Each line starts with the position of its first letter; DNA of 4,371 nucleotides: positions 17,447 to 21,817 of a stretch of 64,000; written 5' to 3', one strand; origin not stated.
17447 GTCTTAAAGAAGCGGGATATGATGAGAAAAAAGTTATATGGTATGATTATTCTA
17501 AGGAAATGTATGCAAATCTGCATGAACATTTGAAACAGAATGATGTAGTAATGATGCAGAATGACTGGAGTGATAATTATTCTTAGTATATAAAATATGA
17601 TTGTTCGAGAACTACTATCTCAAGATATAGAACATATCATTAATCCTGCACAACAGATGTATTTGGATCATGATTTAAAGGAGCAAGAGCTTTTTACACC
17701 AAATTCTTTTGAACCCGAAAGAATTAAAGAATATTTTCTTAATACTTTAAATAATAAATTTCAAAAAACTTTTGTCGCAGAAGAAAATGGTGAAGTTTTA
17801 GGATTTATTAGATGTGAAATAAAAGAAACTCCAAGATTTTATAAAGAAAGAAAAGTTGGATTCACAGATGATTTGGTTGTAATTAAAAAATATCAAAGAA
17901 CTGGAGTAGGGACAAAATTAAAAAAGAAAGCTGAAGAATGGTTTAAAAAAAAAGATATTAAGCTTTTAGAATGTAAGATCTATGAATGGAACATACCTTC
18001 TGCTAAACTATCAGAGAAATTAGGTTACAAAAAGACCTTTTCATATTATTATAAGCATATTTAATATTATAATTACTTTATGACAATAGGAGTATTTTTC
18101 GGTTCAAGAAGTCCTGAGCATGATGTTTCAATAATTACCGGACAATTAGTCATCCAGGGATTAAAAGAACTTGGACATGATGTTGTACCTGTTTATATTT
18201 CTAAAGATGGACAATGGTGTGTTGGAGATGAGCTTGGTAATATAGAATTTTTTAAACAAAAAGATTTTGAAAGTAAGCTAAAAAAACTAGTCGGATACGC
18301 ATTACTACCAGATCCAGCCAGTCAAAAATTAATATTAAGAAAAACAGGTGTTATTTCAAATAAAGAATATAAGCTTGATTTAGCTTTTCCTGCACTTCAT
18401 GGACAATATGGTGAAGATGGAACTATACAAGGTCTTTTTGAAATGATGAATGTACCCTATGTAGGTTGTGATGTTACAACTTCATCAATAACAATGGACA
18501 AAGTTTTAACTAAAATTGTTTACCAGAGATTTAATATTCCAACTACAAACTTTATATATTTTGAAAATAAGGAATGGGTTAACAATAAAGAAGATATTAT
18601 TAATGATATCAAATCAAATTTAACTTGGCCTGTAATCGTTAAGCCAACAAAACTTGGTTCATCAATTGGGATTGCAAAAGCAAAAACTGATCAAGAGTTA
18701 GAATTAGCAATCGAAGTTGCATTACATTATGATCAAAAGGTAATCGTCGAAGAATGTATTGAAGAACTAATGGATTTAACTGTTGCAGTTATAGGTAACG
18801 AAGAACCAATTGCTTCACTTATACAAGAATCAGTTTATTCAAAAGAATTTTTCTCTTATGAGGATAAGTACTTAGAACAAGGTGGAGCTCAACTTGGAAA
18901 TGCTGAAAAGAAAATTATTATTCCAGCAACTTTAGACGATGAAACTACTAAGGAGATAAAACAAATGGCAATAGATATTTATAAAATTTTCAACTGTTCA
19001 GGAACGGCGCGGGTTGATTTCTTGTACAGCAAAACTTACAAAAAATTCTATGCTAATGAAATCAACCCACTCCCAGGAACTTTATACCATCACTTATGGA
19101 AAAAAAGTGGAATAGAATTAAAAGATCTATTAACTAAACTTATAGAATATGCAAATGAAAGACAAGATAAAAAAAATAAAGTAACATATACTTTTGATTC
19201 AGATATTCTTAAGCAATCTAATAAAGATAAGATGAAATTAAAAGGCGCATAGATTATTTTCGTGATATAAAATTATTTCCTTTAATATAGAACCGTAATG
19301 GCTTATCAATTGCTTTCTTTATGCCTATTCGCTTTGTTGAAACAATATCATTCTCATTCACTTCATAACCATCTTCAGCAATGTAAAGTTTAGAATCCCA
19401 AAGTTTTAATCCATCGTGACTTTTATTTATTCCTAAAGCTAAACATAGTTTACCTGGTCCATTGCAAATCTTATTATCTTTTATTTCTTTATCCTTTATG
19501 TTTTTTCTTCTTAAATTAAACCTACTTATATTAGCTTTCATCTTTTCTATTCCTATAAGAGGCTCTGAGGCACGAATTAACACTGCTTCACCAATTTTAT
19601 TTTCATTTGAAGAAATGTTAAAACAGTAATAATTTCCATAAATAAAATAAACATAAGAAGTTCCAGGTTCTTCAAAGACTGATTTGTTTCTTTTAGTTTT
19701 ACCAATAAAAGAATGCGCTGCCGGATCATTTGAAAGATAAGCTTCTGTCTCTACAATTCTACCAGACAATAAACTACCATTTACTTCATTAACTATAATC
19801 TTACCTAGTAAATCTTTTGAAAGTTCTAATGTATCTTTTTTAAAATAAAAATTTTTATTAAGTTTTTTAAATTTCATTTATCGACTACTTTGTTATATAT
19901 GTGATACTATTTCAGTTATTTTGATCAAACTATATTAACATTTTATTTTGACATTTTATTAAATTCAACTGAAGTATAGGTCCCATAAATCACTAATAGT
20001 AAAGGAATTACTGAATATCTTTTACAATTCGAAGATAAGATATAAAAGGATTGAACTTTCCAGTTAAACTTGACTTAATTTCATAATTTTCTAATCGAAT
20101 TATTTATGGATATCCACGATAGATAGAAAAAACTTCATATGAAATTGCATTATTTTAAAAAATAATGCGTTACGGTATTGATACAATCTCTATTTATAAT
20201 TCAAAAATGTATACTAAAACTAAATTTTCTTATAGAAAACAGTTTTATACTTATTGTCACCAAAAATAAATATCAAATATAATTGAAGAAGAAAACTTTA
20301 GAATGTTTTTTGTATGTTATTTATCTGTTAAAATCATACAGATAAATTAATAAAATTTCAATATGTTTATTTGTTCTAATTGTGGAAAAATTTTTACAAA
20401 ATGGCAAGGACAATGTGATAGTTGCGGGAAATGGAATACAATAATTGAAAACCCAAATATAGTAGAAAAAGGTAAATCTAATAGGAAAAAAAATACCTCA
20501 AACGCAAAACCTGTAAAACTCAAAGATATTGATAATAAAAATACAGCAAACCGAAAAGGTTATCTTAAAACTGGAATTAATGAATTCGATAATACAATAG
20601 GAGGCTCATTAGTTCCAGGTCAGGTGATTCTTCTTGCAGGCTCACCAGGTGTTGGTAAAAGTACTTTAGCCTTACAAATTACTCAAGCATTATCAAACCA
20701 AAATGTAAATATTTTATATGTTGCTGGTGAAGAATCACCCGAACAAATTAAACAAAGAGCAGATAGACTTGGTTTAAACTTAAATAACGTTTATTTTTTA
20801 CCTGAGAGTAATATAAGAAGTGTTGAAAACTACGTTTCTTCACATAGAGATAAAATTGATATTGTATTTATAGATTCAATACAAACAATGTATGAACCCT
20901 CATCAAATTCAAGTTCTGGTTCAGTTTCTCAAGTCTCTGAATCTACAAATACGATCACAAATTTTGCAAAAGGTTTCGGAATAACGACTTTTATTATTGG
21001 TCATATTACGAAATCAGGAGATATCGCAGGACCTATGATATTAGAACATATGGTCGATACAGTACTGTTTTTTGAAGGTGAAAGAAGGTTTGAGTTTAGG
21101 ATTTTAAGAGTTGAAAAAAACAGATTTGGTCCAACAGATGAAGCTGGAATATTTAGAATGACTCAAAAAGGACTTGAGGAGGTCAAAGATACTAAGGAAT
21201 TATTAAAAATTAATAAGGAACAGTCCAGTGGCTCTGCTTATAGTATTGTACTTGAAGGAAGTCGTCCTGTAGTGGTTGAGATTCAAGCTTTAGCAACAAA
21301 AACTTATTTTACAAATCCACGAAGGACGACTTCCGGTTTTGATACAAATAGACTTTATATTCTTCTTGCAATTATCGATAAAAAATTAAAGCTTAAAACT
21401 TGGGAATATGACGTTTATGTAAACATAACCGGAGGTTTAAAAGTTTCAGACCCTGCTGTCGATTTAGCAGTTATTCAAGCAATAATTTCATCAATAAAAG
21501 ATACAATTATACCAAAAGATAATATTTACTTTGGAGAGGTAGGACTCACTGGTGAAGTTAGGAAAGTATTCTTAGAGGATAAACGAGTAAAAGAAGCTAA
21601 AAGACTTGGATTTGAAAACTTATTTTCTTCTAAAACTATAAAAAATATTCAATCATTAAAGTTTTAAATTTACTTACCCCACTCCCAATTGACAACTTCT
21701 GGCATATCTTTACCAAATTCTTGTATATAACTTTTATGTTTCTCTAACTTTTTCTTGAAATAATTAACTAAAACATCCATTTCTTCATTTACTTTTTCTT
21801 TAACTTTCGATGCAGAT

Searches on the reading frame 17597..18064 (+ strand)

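Call 12: search_protein_families(library=pfam, proteins=[window:17597-18064:+], max_evalue=0.00001)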
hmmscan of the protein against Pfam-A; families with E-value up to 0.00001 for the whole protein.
window:17597-18064:+ (155 aa): 4 families
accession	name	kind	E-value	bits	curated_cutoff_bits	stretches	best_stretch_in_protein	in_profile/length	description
PF00583.31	Acetyltransf_1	-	1.2e-17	64.7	20.7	1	36-144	14-116/116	Acetyltransferase (GNAT) family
PF13508.13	Acetyltransf_7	-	4.3e-11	43.5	27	1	57-145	4-83/84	Acetyltransferase (GNAT) domain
PF13673.13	Acetyltransf_10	-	4e-08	33.7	23.6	1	27-147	5-110/128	Acetyltransferase (GNAT) domain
PF13302.13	Acetyltransf_3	-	7.8e-07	30.3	25.4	1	3-145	4-138/138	Acetyltransferase (GNAT) domain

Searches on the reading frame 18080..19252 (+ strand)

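Call 12: search_protein_families(library=pfam, proteins=[window:18080-19252:+], max_evalue=0.00001)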
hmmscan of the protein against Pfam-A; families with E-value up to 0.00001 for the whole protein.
window:18080-19252:+ (390 aa): 4 families
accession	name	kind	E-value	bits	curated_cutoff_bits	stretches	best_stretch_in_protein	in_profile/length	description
PF07478.18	Dala_Dala_lig_C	-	1.5e-54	185.1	24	1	148-356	2-204/204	D-ala D-ala ligase C-terminus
PF01820.27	Dala_Dala_lig_N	-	4.2e-33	114.9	34.6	1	3-130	2-121/121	D-ala D-ala ligase N-terminus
PF02222.28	ATP-grasp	-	2.9e-07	30.8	27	1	148-330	3-161/179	ATP-grasp domain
PF02786.22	CPSase_L_D2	-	7e-07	29.4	19.8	0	283-330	131-178/211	Carbamoyl-phosphate synthase L chain, ATP binding domain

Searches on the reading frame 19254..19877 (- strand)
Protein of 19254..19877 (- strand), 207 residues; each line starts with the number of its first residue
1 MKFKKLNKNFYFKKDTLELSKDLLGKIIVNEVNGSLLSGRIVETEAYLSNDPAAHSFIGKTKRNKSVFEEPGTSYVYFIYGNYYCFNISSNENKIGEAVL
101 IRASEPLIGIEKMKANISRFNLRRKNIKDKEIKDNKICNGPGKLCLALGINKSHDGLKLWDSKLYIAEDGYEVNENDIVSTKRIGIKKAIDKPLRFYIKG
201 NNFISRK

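Call 12: search_protein_families(library=pfam, proteins=[window:19254-19877:-], max_evalue=0.00001)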
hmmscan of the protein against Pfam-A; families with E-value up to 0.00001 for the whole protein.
window:19254-19877:- (207 aa): 1 family
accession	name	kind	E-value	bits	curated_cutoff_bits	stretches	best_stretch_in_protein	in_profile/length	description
PF02245.21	Pur_DNA_glyco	-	7.7e-62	208.3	27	1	12-201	3-180/181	Methylpurine-DNA glycosylase (MPG)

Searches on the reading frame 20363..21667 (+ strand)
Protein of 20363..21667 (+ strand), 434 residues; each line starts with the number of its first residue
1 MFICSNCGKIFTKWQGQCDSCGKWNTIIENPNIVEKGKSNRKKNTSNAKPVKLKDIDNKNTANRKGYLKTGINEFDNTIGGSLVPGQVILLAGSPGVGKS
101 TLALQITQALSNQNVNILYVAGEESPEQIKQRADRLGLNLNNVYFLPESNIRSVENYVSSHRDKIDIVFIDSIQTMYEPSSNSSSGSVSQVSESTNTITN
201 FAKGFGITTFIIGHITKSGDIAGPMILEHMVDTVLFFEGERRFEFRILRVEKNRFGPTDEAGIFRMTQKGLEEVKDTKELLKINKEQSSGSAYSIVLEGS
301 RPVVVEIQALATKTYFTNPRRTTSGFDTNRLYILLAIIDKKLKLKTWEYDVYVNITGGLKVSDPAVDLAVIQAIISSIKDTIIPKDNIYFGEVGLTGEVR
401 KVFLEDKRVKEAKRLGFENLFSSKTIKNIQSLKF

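Call 12: search_protein_families(library=pfam, proteins=[window:20363-21667:+], max_evalue=0.00001)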
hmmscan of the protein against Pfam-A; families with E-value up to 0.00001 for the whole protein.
window:20363-21667:+ (434 aa): 7 families
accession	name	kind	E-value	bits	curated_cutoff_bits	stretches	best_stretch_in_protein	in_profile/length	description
PF06745.19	ATPase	-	2.9e-19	69.8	26.6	1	68-142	1-76/231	KaiC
PF13481.12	AAA_25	-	1.2e-15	58.1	27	1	71-220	18-195/195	AAA domain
PF03796.21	DnaB_C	-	2e-12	47.5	27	1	68-133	2-67/255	DnaB-like helicase C terminal domain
PF18073.7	Zn_ribbon_LapB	-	3e-09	36.9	25.7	1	2-29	1-28/28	Rubredoxin metal binding domain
PF00004.35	AAA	-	4.6e-07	30.8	21.2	1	89-233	1-125/131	ATPase family associated with various cellular activities (AAA)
PF00005.33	ABC_tran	-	5.1e-06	27.6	25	1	80-176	5-80/137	ABC transporter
PF13479.12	AAA_24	-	8.9e-06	26.1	27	0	87-193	3-93/195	AAA domain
